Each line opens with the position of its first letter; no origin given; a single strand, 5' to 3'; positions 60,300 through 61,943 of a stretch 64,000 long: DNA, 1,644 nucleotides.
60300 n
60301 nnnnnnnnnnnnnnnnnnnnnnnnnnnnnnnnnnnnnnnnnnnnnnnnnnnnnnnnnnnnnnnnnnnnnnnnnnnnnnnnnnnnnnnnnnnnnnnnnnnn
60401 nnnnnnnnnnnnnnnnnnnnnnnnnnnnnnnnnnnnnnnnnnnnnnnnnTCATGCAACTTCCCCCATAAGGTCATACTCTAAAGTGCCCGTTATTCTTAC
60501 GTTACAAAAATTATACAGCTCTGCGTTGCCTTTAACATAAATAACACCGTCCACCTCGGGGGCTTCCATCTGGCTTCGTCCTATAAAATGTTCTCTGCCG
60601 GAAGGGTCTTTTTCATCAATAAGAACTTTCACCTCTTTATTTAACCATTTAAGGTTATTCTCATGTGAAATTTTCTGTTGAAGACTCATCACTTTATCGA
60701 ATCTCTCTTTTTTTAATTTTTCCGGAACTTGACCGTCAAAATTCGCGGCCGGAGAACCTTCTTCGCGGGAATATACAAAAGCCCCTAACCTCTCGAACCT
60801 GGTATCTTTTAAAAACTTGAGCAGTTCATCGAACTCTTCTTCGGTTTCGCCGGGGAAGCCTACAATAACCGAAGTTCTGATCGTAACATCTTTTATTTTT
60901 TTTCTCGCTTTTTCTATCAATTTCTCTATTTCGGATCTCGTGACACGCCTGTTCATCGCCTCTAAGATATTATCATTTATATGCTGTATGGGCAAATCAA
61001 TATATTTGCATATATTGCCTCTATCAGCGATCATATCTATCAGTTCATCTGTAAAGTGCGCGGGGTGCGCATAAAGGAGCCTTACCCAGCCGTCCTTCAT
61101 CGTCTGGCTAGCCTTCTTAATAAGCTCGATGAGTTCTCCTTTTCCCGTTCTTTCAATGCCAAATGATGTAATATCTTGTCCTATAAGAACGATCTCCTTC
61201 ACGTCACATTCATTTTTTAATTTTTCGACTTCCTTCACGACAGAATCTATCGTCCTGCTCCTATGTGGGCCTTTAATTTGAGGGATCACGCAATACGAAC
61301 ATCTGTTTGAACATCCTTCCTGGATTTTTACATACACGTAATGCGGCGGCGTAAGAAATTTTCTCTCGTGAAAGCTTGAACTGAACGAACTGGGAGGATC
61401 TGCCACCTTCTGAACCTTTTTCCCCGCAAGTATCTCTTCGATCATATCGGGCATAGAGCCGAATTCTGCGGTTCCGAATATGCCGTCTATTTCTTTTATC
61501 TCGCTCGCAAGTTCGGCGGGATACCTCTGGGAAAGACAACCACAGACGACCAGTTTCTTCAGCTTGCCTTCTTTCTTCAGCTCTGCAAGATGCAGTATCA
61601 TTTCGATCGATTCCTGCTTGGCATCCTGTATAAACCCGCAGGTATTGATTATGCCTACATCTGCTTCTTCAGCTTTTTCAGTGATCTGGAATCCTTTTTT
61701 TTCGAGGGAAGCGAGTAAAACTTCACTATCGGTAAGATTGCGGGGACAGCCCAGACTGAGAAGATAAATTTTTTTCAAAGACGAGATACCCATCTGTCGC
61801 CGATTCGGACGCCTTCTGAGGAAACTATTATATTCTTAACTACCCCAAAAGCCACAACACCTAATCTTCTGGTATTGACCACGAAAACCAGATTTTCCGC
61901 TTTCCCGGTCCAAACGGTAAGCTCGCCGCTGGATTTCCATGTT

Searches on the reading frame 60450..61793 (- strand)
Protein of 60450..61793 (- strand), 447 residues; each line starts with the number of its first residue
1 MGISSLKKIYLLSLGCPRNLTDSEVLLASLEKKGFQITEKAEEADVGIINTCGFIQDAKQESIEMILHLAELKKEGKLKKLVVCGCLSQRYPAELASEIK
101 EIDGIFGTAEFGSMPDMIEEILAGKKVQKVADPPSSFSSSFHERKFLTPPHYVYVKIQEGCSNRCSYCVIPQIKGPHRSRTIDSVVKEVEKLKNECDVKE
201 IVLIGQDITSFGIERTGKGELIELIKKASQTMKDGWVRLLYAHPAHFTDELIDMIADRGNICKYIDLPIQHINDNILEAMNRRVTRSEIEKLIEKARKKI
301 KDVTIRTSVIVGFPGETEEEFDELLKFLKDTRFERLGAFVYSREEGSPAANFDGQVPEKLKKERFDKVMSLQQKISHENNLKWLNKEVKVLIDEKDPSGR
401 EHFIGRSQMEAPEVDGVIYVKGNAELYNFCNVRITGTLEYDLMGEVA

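Call 72: find_encoding_contigs(protein=window:60450-61793:-, flank=10000, max_places=1)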
Protein window:60450-61793:- (447 aa): 2 contigs read that carry it; 1 place shown.
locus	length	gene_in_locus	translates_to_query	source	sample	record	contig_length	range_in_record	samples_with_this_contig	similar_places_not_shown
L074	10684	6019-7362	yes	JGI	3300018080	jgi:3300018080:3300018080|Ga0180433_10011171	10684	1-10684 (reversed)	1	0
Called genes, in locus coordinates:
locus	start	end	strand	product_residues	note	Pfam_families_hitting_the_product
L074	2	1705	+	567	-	?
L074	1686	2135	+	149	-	PF00692:dUTPase, PF22769:DCD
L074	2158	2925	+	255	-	PF02673:BacA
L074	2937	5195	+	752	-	PF13491:FtsK_4TM, PF17854:FtsK_alpha, PF01580:FtsK_SpoIIIE, PF09397:FtsK_gamma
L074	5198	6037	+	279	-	PF12844:HTH_19 (weak), PF13413:HTH_25, PF13464:RodZ_C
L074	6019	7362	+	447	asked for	PF00919:UPF0004, PF04055:Radical_SAM, PF18693:TRAM_2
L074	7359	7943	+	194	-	PF01066:CDP-OH_P_transf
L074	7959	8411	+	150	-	PF04608:PgpA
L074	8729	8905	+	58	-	PF12728:HTH_17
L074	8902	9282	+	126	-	PF00072:Response_reg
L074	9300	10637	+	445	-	PF01966:HD, PF13487:HD_5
